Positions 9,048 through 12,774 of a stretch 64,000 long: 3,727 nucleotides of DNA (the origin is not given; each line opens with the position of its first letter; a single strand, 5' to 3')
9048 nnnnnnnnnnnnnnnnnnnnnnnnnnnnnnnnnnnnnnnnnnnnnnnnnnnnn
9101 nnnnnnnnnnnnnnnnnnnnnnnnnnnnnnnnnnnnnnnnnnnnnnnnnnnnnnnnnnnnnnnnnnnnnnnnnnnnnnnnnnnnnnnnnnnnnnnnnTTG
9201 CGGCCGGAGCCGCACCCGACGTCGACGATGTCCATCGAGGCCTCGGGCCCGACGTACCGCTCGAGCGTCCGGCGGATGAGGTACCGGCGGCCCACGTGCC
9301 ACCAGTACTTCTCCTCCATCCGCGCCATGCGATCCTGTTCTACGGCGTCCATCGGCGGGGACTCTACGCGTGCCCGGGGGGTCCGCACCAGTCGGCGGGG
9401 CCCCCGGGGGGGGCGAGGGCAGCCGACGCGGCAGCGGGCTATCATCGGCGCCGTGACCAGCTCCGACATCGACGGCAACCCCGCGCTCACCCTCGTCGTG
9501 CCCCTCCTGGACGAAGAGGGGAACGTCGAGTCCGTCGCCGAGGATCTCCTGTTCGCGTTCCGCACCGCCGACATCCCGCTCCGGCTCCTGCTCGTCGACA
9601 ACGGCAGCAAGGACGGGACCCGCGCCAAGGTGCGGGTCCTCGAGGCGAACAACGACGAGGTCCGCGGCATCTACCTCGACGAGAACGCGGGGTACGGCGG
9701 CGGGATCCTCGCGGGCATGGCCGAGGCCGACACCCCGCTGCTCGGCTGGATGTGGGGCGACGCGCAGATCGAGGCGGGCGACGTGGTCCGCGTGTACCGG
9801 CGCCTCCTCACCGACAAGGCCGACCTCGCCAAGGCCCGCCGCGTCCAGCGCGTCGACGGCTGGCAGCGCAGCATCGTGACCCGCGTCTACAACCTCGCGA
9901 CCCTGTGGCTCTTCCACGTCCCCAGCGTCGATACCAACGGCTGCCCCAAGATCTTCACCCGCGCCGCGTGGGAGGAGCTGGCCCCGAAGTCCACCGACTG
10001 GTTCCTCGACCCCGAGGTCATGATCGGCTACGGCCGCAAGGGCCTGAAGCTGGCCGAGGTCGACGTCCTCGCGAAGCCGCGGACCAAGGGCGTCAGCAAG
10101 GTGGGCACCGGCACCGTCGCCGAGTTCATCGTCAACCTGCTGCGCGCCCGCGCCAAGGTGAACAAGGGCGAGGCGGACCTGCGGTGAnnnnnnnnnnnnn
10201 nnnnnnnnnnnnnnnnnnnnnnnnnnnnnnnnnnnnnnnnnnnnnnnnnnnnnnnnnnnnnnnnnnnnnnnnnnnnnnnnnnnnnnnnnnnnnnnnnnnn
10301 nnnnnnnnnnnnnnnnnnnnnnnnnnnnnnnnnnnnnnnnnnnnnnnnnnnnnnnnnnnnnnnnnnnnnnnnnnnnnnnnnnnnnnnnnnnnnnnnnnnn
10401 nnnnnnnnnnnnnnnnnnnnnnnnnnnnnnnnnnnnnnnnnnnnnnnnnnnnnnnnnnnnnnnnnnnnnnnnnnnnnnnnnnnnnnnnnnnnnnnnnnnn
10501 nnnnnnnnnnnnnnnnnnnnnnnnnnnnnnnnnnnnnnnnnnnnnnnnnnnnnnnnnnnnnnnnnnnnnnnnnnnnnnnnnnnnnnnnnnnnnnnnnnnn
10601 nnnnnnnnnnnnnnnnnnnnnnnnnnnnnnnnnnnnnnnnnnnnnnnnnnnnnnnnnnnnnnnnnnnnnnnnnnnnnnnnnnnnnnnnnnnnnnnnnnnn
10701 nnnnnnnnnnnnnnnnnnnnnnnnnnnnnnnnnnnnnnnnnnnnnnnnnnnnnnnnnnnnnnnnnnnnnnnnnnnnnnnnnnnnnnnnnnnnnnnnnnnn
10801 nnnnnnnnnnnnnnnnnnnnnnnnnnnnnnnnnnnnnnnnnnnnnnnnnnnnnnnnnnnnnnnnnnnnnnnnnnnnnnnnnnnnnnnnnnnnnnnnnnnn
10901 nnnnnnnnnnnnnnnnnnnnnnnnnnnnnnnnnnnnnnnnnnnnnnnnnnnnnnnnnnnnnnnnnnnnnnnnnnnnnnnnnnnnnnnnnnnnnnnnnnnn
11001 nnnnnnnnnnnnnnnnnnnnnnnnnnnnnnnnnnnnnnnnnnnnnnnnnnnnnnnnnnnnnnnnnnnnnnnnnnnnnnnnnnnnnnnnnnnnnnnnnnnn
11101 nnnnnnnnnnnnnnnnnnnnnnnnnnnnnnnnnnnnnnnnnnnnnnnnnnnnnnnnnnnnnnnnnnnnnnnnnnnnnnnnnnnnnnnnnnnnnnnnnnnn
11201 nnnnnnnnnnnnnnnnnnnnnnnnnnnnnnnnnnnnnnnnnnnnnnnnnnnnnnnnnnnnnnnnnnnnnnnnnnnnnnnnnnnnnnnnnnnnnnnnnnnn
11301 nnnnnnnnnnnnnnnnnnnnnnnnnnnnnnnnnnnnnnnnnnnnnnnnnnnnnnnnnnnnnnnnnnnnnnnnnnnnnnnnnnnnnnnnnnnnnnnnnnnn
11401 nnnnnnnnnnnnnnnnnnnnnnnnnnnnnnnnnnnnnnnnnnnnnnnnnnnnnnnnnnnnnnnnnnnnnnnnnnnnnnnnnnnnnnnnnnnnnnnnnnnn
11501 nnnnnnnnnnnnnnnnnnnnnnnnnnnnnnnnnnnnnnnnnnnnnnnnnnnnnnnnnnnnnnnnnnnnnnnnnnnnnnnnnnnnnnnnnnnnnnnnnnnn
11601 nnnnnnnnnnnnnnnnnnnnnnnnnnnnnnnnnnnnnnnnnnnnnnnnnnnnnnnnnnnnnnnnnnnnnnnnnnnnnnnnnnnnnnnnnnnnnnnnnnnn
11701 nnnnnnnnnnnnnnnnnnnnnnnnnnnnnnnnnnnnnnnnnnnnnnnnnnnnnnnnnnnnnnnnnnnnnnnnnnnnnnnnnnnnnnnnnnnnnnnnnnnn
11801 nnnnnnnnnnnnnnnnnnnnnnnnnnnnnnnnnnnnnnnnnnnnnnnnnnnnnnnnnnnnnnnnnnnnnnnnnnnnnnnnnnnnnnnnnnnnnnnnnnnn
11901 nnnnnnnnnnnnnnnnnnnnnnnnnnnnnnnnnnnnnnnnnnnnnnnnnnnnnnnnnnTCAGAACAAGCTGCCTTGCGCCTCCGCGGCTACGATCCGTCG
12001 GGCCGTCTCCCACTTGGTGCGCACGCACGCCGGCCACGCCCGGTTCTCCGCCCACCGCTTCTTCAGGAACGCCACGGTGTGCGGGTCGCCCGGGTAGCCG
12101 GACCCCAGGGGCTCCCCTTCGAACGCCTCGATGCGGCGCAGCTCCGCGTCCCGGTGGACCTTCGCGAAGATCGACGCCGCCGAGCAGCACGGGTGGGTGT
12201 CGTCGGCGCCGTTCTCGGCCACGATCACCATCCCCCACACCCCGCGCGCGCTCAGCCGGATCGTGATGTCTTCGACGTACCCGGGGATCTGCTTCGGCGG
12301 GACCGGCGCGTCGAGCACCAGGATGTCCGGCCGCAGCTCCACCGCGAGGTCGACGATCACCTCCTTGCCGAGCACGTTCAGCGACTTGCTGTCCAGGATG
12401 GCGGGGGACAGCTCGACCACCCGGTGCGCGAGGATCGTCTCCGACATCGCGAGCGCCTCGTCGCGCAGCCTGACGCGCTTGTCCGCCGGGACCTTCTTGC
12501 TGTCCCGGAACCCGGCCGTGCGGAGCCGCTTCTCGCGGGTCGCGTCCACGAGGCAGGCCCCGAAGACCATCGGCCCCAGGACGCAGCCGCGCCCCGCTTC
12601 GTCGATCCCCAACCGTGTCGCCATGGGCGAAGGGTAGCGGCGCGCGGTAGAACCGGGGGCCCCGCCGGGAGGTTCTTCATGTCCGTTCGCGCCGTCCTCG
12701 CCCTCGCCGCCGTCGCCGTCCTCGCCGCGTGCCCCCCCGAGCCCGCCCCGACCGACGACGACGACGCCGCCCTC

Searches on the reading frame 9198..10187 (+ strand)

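Call 55: search_protein_families(library=pfam, proteins=[window:9198-10187:+], max_evalue=0.0001)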
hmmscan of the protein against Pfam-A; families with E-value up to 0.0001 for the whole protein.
window:9198-10187:+ (329 aa): 1 family
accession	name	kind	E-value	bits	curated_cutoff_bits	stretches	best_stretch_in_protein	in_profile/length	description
PF00535.33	Glycos_transf_2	-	7.1e-13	49.3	23.3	1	100-225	3-125/168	Glycosyl transferase family 2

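Call 73: search_protein_families(library=ncbifam, proteins=[window:9198-10187:+], max_evalue=0.00001)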
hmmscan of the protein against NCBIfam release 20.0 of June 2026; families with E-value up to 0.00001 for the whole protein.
window:9198-10187:+ (329 aa): 3 families
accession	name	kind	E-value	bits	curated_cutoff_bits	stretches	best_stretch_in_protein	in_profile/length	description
NF047588.1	GlcsyltransPgfSStrep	equivalog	2.6e-10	40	500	1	97-260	3-166/308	glycosyltransferase PgfS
TIGR03937.1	PgaC_IcaA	equivalog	7.2e-08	31.8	422.3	1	87-195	37-142/407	poly-beta-1,6-N-acetyl-D-glucosamine synthase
NF007986.1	PRK10714.1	equivalog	1e-06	28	529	1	98-233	9-144/316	undecaprenyl-phosphate 4-deoxy-4-formamido-L-arabinose transferase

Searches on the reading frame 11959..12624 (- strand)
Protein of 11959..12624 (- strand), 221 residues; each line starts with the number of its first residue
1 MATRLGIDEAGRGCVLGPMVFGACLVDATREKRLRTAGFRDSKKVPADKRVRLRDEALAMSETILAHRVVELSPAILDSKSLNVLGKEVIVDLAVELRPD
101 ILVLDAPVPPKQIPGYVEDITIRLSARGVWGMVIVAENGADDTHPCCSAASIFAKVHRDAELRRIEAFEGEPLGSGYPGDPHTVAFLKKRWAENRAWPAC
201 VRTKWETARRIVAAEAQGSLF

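Call 55: search_protein_families(library=pfam, proteins=[window:11959-12624:-], max_evalue=0.0001)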
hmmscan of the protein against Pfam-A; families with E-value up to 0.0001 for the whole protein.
window:11959-12624:- (221 aa): 1 family
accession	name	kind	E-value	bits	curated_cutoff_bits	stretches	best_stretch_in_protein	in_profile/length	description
PF01351.25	RNase_HII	-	8.4e-35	120.9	25.8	1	5-207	1-198/199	Ribonuclease HII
